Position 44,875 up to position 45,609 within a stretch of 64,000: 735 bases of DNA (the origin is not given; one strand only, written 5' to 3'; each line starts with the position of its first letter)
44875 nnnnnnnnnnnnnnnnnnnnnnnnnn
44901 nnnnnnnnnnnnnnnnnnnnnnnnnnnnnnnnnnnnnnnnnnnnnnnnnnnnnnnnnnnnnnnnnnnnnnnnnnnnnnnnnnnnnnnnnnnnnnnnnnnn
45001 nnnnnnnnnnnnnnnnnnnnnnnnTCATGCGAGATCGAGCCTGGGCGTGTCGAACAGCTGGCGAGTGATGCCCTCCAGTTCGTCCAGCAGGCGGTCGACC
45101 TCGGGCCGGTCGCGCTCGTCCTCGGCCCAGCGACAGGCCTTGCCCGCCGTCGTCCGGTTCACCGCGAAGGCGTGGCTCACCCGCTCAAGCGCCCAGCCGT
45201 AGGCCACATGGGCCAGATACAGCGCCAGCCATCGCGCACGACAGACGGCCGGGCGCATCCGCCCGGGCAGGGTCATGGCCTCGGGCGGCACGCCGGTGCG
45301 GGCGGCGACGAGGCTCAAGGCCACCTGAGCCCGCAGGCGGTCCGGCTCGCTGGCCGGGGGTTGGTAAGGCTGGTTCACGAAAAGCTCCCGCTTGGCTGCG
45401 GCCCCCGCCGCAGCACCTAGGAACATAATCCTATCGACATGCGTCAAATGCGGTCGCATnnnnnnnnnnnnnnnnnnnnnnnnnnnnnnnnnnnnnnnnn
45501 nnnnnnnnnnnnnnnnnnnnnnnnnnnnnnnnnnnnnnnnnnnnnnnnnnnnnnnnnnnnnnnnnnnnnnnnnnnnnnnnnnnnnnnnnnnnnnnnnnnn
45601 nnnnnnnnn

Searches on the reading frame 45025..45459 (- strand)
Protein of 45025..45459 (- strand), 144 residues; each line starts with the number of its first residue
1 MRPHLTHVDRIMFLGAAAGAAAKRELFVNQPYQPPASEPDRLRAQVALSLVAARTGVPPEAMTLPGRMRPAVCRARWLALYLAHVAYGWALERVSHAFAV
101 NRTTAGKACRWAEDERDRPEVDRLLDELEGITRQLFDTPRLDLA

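Call 3: search_protein_families(library=pfam, proteins=[window:45025-45459:-], max_evalue=0.1)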
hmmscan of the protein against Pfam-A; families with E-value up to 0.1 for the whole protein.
window:45025-45459:- (144 aa): 2 families
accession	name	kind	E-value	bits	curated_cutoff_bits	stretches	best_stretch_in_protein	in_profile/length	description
PF08299.17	Bac_DnaA_C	-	0.00017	21.9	31.5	1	49-110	6-67/69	Bacterial dnaA protein helix-turn-helix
PF19534.4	DUF6059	-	0.012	16.5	27.3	1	20-49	17-46/56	Family of unknown function (DUF6059)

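Call 4: search_protein_families(library=ncbifam, proteins=[window:45025-45459:-], max_evalue=0.1)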
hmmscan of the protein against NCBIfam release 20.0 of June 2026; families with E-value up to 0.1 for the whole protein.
window:45025-45459:- (144 aa): 3 families
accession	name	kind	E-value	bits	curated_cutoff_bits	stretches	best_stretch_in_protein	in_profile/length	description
NF004688.0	PRK06030.1-3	equivalog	6.4e-22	77.9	136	1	36-135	15-114/123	hypothetical protein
NF004686.0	PRK06030.1-1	equivalog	2.6e-13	50.1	148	1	48-141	56-149/151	hypothetical protein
NF004687.0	PRK06030.1-2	equivalog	2.3e-10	40.8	181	1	69-136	64-131/140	hypothetical protein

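Call 30: search_solved_structures(query=window:45025-45459:-, max_evalue=1, show_alignments=2)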
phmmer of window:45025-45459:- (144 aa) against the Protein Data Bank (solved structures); distinct sequences matched with E-value up to 1: 1.
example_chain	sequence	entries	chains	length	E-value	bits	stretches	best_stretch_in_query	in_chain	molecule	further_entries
3pvp_A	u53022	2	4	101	0.087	16.1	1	46-128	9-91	Chromosomal replication initiator protein dnaA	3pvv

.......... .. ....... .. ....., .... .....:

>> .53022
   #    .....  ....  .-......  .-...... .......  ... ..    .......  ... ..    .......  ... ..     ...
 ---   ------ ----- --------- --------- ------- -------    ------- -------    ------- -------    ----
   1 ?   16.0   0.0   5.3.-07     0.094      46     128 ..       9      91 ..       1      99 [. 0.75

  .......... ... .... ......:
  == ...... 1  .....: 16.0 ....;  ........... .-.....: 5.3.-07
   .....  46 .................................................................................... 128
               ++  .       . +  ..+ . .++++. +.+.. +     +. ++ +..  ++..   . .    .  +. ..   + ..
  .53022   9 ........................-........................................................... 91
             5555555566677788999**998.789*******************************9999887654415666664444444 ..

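Call 51: find_homologous_proteins(query=window:45025-45378:-)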
Query window:45025-45378:- (117 aa): 84 proteins with E <= 0.001 among 104 candidates.
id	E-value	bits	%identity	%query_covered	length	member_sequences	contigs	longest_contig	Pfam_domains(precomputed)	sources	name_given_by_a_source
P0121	9.2e-72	256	99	100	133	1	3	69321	-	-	-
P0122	4.7e-39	151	59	100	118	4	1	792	PF08299.18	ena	-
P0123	3.3e-38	148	60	99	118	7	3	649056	PF08299.18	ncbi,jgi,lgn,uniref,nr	ncbi:helix-turn-helix domain-containing protein [Brevundimonas sp. GCM10030266]|jgi:hypothetical pro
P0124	3.8e-37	145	56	100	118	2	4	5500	PF08299.18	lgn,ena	-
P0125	4.2e-37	144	62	97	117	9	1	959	PF08299.18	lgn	-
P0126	5.6e-37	144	59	99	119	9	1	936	PF08299.18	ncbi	-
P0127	1.3e-36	143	59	99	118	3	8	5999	PF08299.18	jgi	jgi:chromosomal replication initiation ATPase DnaA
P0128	1.4e-36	143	59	99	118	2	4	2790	PF08299.18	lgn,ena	-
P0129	1.6e-36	143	61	96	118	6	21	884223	PF08299.18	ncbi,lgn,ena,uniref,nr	ncbi:chromosomal replication initiator DnaA [Brevundimonas poindexterae]|uniref:chromosomal replicat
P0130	2.2e-36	142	58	98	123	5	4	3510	-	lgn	-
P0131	3.3e-36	142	60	99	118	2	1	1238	-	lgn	-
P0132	6.7e-36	141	60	100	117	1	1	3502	-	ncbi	ncbi:MAG: hypothetical protein ACSLE1_11835 [Sphingobium sp.]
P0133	8.6e-36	140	61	96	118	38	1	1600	PF08299.18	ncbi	-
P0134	1.1e-35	140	60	97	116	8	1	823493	PF08299.18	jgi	jgi:chromosomal replication initiation ATPase DnaA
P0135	1.2e-35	140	56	98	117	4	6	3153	PF08299.18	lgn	-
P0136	2.0e-35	139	58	99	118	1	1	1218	PF08299.18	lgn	-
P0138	2.0e-35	139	58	100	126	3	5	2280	PF08299.18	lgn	-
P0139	2.1e-35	139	59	99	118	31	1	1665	PF08299.18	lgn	-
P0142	4.1e-35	138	56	99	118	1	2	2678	PF08299.18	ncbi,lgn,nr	ncbi:MAG: chromosomal replication initiator DnaA [Brevundimonas sp.]|nr:MAG: chromosomal replication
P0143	4.1e-35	138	55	99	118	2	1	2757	PF08299.18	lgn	-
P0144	6.2e-35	138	59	99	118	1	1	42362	PF08299.18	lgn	-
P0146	8.4e-35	137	59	99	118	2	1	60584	PF08299.18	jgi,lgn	jgi:hypothetical protein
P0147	1.1e-34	137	58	99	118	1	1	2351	PF08299.18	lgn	-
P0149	1.9e-34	136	59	99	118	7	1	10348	PF08299.18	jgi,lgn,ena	-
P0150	2.0e-34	136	56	100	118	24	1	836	PF08299.18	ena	-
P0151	2.6e-34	135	54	99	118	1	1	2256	PF08299.18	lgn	-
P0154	4.1e-34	135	57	98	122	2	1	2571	PF08299.18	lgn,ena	-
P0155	4.3e-34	135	55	99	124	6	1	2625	PF08299.18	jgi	jgi:chromosomal replication initiation ATPase DnaA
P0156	5.6e-34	134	55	99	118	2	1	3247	PF08299.18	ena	-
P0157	6.1e-34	134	56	100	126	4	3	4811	PF08299.18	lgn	-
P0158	1.1e-33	133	53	98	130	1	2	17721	PF08299.18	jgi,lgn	jgi:chromosomal replication initiation ATPase DnaA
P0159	1.2e-33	133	54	98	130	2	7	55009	PF08299.18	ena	-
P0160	1.3e-33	133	56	100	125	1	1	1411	PF08299.18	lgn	-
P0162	1.4e-33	133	55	99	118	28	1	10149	PF08299.18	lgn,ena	-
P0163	1.7e-33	133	55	100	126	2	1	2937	PF08299.18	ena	-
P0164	2.0e-33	133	54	99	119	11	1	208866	PF08299.18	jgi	jgi:chromosomal replication initiation ATPase DnaA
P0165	2.0e-33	133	55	99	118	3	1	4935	PF08299.18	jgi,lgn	-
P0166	2.3e-33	132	57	98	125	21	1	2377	PF08299.18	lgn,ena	-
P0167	2.6e-33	132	56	100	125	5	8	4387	PF08299.18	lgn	-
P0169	4.7e-33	131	53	100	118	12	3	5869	PF08299.18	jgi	jgi:chromosomal replication initiation ATPase DnaA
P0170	7.5e-33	131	54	99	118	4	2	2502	PF08299.18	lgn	-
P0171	7.5e-33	131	54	99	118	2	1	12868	PF08299.18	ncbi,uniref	ncbi:helix-turn-helix domain-containing protein [Brevundimonas sp. FT23028]|uniref:helix-turn-helix 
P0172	9.4e-33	130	57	97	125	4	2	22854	PF08299.18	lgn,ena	-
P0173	1.1e-32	130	56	98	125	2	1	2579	PF08299.18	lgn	-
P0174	2.3e-32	129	54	99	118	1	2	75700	PF08299.18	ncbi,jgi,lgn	jgi:hypothetical protein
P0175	2.4e-32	129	53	99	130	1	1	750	PF08299.18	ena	-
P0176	2.9e-32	129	54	100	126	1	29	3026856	PF08299.18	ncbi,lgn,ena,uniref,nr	ncbi:chromosomal replication initiator DnaA [Brevundimonas sp. BH3]|uniref:chromosomal replication i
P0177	2.9e-32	129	54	100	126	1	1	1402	PF08299.18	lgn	-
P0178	3.1e-32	129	55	97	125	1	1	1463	PF08299.18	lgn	-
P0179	4.8e-32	128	53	100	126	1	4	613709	PF08299.18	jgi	-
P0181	9.2e-32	127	53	99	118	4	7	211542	PF08299.18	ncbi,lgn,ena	-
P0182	1.1e-31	127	50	99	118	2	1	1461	PF08299.18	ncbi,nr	ncbi:MAG: chromosomal replication initiator DnaA [Brevundimonas sp.]|nr:chromosomal replication init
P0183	1.1e-31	127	53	99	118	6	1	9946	PF08299.18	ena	-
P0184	1.4e-31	127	53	99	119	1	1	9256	PF08299.18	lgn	-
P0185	2.0e-31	126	54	97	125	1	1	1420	PF08299.18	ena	-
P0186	2.6e-31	126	50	98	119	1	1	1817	PF08299.18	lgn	-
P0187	3.5e-31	125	51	99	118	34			PF08299.18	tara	tara:strand:+ start:202 stop:558 length:357 start_codon:yes stop_codon:yes gene_type:complete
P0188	4.2e-31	125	53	100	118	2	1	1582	PF08299.18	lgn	-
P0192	3.9e-30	122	56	77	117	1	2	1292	PF08299.18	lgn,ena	-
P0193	6.3e-30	121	61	85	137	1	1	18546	PF08299.18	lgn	-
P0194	8.4e-30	121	53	99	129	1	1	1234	PF08299.18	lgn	-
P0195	1.1e-29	121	53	98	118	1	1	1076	PF08299.18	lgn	-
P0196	1.7e-29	120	59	74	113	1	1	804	PF08299.18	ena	-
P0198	9.5e-29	118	50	98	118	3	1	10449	PF08299.18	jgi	jgi:chromosomal replication initiation ATPase DnaA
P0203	6.6e-26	108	53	74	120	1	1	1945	PF08299.18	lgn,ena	-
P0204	1.7e-8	52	51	56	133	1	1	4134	PF08299.18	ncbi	-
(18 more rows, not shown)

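Call 55: search_solved_structures(query=A2, max_evalue=1, show_alignments=1)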
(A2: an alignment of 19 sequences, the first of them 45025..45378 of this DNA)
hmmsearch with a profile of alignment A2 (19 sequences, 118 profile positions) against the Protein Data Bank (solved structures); distinct sequences matched with E-value up to 1: 13.
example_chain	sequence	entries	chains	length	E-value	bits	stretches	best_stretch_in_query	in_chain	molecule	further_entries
1j1v_A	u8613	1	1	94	2.2e-07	33.7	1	22-92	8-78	Chromosomal replication initiator protein dnaA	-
2hcb_A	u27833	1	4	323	5.4e-07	32.5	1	14-104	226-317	Chromosomal replication initiator protein dnaA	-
1l8q_A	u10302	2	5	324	5.4e-07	32.4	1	14-104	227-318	Chromosomal replication initiator protein dnaA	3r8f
3pvp_A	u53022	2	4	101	1e-06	31.6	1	15-102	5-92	Chromosomal replication initiator protein dnaA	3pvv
2z4r_A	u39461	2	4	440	0.075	15.9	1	19-73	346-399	Chromosomal replication initiator protein dnaA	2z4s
8btg_A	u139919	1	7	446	0.12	15.2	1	22-81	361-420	Chromosomal replication initiator protein DnaA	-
6dlc_A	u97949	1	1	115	0.33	13.8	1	87-108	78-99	Designed protein DHD1:234_A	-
1vz0_A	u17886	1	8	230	0.49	13.2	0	54-84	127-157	Chromosome-partitioning protein Spo0J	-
7jrq_A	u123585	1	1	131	0.61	12.9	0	83-110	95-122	MPP1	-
9cte_A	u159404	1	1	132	0.66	12.8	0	83-109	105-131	De novo protein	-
6z35_A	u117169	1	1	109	0.75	12.6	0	83-111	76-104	Maquette 2-1ip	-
7jh6_A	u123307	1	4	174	0.87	12.4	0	83-110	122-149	Two-domain di-Zn(II) and porphyrin-binding protein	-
5tgw_A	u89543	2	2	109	0.91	12.4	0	83-111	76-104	PS1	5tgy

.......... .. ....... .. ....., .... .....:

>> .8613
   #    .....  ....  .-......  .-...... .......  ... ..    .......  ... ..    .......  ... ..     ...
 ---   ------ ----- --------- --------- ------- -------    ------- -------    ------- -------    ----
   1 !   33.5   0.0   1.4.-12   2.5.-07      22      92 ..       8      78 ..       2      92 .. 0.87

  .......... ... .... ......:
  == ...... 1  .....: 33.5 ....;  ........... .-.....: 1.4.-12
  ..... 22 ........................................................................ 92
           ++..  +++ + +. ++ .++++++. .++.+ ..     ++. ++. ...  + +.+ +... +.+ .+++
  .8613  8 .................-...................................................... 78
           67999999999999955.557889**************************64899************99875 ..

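Call 64: predict_structure(alignment_id=A2)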
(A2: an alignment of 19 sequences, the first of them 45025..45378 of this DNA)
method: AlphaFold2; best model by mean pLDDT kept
length: 117 residues; sequences in the alignment: 19
mean_pLDDT: 92.9   pTM: 0.85
mean pLDDT of the five models: 92.9, 92.7, 92.4, 92.3, 91.8
residues with pLDDT >= 90: 96; 70-90: 14; 50-70: 5; < 50: 2
segments of 3 or more residues with pLDDT < 50: none
pLDDT, mean of each block of 10 residues (from residue 1): 63 94 98 94 97 98 96 96 98 97 95 87
secondary structure, 60 per line:
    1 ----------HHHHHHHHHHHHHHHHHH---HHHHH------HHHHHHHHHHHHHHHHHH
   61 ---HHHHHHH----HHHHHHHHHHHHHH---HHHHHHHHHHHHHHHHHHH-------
elements in order: H11-28 H32-36 H43-60 H64-70 H75-88 H92-110

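Call 70: find_homologous_proteins(query=A2, max_evalue=0.001)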
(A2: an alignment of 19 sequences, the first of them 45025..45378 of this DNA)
Query A2 (19 sequences) (117 aa, profile of the alignment): 1087 proteins with E <= 0.001 among 8000 candidates; the best 120 are listed.
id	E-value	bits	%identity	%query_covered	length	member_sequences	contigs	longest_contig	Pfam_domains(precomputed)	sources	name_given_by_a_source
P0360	1.9e-54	200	54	99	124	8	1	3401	PF08299.18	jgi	jgi:chromosomal replication initiation ATPase DnaA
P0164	4.7e-54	199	54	99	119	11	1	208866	PF08299.18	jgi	jgi:chromosomal replication initiation ATPase DnaA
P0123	1.1e-53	198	60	99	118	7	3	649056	PF08299.18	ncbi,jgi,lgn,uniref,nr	ncbi:helix-turn-helix domain-containing protein [Brevundimonas sp. GCM10030266]|jgi:hypothetical pro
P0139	1.2e-53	198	59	99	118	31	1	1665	PF08299.18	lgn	-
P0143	1.9e-53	197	55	99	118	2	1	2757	PF08299.18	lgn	-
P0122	2.1e-53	197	59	100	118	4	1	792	PF08299.18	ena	-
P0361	2.2e-53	197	60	97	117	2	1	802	PF08299.18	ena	-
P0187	4.5e-53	196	51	99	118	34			PF08299.18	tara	tara:strand:+ start:202 stop:558 length:357 start_codon:yes stop_codon:yes gene_type:complete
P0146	5.8e-53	195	59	99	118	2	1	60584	PF08299.18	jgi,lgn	jgi:hypothetical protein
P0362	8.6e-53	195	56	96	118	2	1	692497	PF08299.18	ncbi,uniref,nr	ncbi:chromosomal replication initiator DnaA [Brevundimonas sp. Root1423]|uniref:chromosomal replicat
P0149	9.3e-53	195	59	99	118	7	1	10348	PF08299.18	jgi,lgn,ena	-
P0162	9.3e-53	195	55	99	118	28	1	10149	PF08299.18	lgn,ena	-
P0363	1.8e-52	194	54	96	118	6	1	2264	PF08299.18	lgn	-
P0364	1.8e-52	194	52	99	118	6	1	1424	PF08299.18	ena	-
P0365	1.8e-52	194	55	96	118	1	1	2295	PF08299.18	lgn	-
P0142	2.0e-52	194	56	99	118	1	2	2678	PF08299.18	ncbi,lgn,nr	ncbi:MAG: chromosomal replication initiator DnaA [Brevundimonas sp.]|nr:MAG: chromosomal replication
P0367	2.2e-52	193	54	96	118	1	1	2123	PF08299.18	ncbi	ncbi:MAG: chromosomal replication initiator DnaA [Brevundimonas sp.]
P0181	2.2e-52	193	53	99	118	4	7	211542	PF08299.18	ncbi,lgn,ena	-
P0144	2.6e-52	193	59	99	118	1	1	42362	PF08299.18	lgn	-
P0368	3.0e-52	193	51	99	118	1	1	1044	PF08299.18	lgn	-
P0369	3.0e-52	193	52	99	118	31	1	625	PF08299.18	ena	-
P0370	3.4e-52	193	54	96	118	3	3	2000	PF08299.18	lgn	-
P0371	3.8e-52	193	55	99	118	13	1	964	PF08299.18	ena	-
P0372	4.1e-52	193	56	96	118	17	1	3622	PF08299.18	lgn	-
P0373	6.4e-52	192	51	99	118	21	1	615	PF08299.18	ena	-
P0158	6.6e-52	192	53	98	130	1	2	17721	PF08299.18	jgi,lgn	jgi:chromosomal replication initiation ATPase DnaA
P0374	7.1e-52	192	57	99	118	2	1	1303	PF08299.18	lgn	-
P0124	7.4e-52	192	56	100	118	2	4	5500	PF08299.18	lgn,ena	-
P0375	7.8e-52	192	52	99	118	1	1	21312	PF08299.18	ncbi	-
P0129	8.9e-52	192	61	96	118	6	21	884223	PF08299.18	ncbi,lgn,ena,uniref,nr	ncbi:chromosomal replication initiator DnaA [Brevundimonas poindexterae]|uniref:chromosomal replicat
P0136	9.7e-52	191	58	99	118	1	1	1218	PF08299.18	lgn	-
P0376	9.8e-52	191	54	99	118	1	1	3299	PF08299.18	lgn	-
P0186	1.0e-51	191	50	98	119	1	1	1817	PF08299.18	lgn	-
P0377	1.0e-51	191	54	99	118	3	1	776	PF08299.18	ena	-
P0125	1.0e-51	191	62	97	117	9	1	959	PF08299.18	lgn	-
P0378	1.1e-51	191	53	99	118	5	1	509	PF08299.18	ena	-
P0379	1.1e-51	191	51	99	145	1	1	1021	PF08299.18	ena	-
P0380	1.3e-51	191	52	99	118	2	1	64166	PF08299.18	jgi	-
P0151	1.4e-51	191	54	99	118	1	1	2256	PF08299.18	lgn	-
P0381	1.5e-51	191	55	99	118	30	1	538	PF08299.18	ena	-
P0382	1.8e-51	191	55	99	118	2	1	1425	PF08299.18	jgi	jgi:hypothetical protein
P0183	1.8e-51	191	53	99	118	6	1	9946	PF08299.18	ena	-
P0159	1.9e-51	190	54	98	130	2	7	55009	PF08299.18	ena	-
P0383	2.7e-51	190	52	99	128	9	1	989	PF08299.18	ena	-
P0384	2.9e-51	190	51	99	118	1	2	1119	PF08299.18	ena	-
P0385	3.0e-51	190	54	96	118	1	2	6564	PF08299.18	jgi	jgi:hypothetical protein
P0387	3.2e-51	190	58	99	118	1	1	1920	PF08299.18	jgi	jgi:chromosomal replication initiation ATPase DnaA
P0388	3.3e-51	190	54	99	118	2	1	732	PF08299.18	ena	-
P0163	3.4e-51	190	55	100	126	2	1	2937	PF08299.18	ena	-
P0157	3.5e-51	190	56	100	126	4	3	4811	PF08299.18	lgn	-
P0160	3.9e-51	189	56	100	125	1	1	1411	PF08299.18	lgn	-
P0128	6.1e-51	189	59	99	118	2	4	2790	PF08299.18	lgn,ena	-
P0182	6.1e-51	189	50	99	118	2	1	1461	PF08299.18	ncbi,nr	ncbi:MAG: chromosomal replication initiator DnaA [Brevundimonas sp.]|nr:chromosomal replication init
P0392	6.7e-51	189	54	96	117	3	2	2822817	PF08299.18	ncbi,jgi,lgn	jgi:chromosomal replication initiation ATPase DnaA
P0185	7.2e-51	189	54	97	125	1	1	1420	PF08299.18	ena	-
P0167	7.8e-51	188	56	100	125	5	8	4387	PF08299.18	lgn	-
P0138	8.7e-51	188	58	100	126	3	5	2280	PF08299.18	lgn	-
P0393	8.9e-51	188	54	99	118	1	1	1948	PF08299.18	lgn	-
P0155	9.3e-51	188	55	99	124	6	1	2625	PF08299.18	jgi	jgi:chromosomal replication initiation ATPase DnaA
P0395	1.0e-50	188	49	99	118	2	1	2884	PF08299.18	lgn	-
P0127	1.0e-50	188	59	99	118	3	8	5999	PF08299.18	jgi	jgi:chromosomal replication initiation ATPase DnaA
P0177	1.1e-50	188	54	100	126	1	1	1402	PF08299.18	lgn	-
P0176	1.1e-50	188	54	100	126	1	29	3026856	PF08299.18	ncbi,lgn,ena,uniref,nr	ncbi:chromosomal replication initiator DnaA [Brevundimonas sp. BH3]|uniref:chromosomal replication i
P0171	1.2e-50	188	54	99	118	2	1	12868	PF08299.18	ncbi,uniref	ncbi:helix-turn-helix domain-containing protein [Brevundimonas sp. FT23028]|uniref:helix-turn-helix 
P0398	1.5e-50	188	58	100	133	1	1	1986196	PF08299.18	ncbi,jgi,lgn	jgi:chromosomal replication initiation ATPase DnaA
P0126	1.7e-50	187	59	99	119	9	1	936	PF08299.18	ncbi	-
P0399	1.7e-50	187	53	99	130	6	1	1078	PF08299.18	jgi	jgi:hypothetical protein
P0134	1.7e-50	187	60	97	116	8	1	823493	PF08299.18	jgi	jgi:chromosomal replication initiation ATPase DnaA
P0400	1.8e-50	187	53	100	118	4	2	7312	PF08299.18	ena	-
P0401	1.9e-50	187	54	99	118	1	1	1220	PF08299.18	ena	-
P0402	1.9e-50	187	54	96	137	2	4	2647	PF08299.18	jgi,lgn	jgi:chromosomal replication initiation ATPase DnaA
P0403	1.9e-50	187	53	96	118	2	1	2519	PF08299.18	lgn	-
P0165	1.9e-50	187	55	99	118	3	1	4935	PF08299.18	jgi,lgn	-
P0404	1.9e-50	187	50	99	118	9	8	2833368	PF08299.18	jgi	jgi:chromosomal replication initiation ATPase DnaA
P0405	2.2e-50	187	54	96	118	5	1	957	PF08299.18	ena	-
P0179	2.4e-50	187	53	100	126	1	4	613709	PF08299.18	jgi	-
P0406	2.4e-50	187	60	100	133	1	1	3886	PF08299.18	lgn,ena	-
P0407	2.5e-50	187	59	99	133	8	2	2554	PF08299.18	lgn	-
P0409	2.9e-50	187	53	100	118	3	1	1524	PF08299.18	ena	-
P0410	2.9e-50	187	53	99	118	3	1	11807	PF08299.18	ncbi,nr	ncbi:MAG TPA: chromosomal replication initiator DnaA [Brevundimonas sp.]|nr:chromosomal replication 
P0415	3.3e-50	186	53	99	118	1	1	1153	PF08299.18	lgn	-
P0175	3.8e-50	186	53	99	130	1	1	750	PF08299.18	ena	-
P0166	3.8e-50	186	57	98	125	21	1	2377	PF08299.18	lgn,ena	-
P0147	4.1e-50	186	58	99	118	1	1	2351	PF08299.18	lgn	-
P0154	4.6e-50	186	57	98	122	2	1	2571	PF08299.18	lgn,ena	-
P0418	5.4e-50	186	53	99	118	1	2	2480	PF08299.18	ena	-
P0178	5.7e-50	186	55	97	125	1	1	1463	PF08299.18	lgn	-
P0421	6.2e-50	186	53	99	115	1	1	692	PF08299.18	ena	-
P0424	7.3e-50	185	52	99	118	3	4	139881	PF08299.18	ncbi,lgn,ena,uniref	ncbi:chromosomal replication initiator DnaA [Brevundimonas sp.]|uniref:chromosomal replication initi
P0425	7.3e-50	185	53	99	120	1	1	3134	PF08299.18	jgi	jgi:chromosomal replication initiation ATPase DnaA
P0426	7.8e-50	185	57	99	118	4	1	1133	PF08299.18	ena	-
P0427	8.0e-50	185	53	99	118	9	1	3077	PF08299.18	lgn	-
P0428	8.9e-50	185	54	96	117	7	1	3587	PF08299.18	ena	-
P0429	9.8e-50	185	58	99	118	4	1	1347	PF08299.18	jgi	jgi:chromosomal replication initiation ATPase DnaA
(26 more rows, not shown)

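Call 71: fold_search(model_id=the predicted structure, library=pdb)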
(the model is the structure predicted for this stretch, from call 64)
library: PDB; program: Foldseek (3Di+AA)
matches with E <= 10: 310; with E <= 0.001: 2
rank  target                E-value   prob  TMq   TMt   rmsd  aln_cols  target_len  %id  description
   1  3pvp_B                1.7e-04  1.00  0.66  0.79   2.2        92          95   27  Structure of Mycobacterium tuberculosis DnaA-DBD in complex with box2 DNA (released 2011-05-25)
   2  3pvp_A                5.3e-04  1.00  0.66  0.79   2.1        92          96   27  Structure of Mycobacterium tuberculosis DnaA-DBD in complex with box2 DNA (released 2011-05-25)
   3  1j1v_A                1.9e-03  1.00  0.62  0.75   3.0        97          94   21  Crystal structure of DnaA domainIV complexed with DnaAbox DNA (released 2003-04-22)
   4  1l8q                  2.1e-03  1.00  0.69  0.27   2.1        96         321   25  CRYSTAL STRUCTURE OF DNA REPLICATION INITIATION FACTOR (released 2002-09-25)
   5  3r8f_A                2.6e-03  1.00  0.69  0.27   1.9        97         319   23  Replication initiator DnaA bound to AMPPCP and single-stranded DNA (released 2011-09-28)
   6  2hcb_B                6.0e-03  1.00  0.67  0.27   2.1        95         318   24  Structure of AMPPCP-bound DnaA from Aquifex aeolicus (released 2006-07-25)
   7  2hcb_C                8.2e-03  1.00  0.63  0.26   2.6       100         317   28  Structure of AMPPCP-bound DnaA from Aquifex aeolicus (released 2006-07-25)
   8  2hcb_A                1.4e-02  1.00  0.66  0.27   2.2        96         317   25  Structure of AMPPCP-bound DnaA from Aquifex aeolicus (released 2006-07-25)
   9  2hcb_D                1.4e-02  1.00  0.69  0.27   2.1        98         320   23  Structure of AMPPCP-bound DnaA from Aquifex aeolicus (released 2006-07-25)
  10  8btg_A                5.2e-02  1.00  0.63  0.24   9.0       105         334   15  Cryo-EM structure of the bacterial replication origin opening basal unwinding system (released 2024-02-14)
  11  8btg_B                7.5e-02  1.00  0.64  0.25   9.7       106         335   14  Cryo-EM structure of the bacterial replication origin opening basal unwinding system (released 2024-02-14)
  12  8btg_C                1.0e-01  1.00  0.64  0.24   4.6        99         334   16  Cryo-EM structure of the bacterial replication origin opening basal unwinding system (released 2024-02-14)
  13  7zwc_M                3.2e-01  0.84  0.37  0.24   5.6        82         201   18  Structure of SNAPc:TBP-TFIIA-TFIIB sub-complex bound to U5 snRNA promoter (released 2022-11-30)
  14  3hug_A                3.5e-01  0.54  0.28  0.40  11.6       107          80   16  Crystal structure of Mycobacterium tuberculosis anti-sigma factor RslA in complex with -35 promoter binding domain of  (released 2010-03-02)
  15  8s52_M                4.1e-01  0.33  0.30  0.14  14.5       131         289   11  RNA polymerase II core initially transcribing complex with an ordered RNA of 10 nt (released 2024-04-17)
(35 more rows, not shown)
